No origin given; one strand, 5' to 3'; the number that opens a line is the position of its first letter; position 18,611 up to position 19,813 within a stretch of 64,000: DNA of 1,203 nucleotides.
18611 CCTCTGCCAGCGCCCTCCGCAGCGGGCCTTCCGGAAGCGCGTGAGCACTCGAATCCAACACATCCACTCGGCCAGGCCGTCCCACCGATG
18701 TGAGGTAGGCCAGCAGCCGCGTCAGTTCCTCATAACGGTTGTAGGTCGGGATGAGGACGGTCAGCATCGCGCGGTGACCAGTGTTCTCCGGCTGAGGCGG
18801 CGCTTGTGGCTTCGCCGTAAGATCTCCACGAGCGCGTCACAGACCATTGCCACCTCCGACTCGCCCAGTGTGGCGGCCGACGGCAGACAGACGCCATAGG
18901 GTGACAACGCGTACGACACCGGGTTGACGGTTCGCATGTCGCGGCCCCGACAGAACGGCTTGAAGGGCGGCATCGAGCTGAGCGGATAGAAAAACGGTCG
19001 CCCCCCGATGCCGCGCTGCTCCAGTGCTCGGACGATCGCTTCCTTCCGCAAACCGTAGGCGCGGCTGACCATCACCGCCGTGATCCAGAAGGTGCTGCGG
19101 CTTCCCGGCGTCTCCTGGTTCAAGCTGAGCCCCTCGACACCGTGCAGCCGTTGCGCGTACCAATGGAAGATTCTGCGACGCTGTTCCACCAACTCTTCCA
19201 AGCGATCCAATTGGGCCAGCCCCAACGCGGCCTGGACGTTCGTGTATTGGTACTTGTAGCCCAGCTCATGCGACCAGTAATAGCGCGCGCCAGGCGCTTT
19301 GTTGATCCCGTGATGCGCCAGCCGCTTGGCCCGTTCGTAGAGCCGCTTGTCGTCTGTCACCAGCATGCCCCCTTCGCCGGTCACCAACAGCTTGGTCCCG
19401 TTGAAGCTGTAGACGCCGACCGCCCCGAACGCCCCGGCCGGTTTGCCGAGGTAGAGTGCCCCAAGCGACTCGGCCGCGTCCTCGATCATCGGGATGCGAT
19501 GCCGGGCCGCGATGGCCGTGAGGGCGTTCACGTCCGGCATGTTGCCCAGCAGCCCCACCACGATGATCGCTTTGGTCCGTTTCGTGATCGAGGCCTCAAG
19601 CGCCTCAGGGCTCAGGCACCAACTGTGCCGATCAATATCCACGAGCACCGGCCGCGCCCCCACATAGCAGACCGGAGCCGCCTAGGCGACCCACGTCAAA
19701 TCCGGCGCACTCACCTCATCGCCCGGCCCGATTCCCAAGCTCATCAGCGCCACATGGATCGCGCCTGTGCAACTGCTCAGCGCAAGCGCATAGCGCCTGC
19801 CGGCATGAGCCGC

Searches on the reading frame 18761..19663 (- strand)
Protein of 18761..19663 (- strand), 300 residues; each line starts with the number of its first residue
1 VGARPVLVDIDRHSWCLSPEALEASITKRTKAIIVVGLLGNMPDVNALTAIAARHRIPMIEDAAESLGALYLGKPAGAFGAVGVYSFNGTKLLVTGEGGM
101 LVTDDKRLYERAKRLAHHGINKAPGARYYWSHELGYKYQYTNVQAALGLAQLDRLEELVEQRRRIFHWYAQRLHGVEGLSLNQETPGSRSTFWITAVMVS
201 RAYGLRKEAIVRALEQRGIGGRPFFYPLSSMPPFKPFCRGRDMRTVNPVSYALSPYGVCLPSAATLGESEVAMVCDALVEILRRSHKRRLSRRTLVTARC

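Call 9: search_protein_families(library=pfam, proteins=[window:18761-19663:-], max_evalue=0.00001)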
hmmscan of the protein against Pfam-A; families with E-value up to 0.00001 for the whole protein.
window:18761-19663:- (300 aa): 1 family
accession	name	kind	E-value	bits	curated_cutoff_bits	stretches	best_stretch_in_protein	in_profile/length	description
PF01041.23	DegT_DnrJ_EryC1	-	9.9e-76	255.7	19.8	1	1-278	84-359/360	DegT/DnrJ/EryC1/StrS aminotransferase family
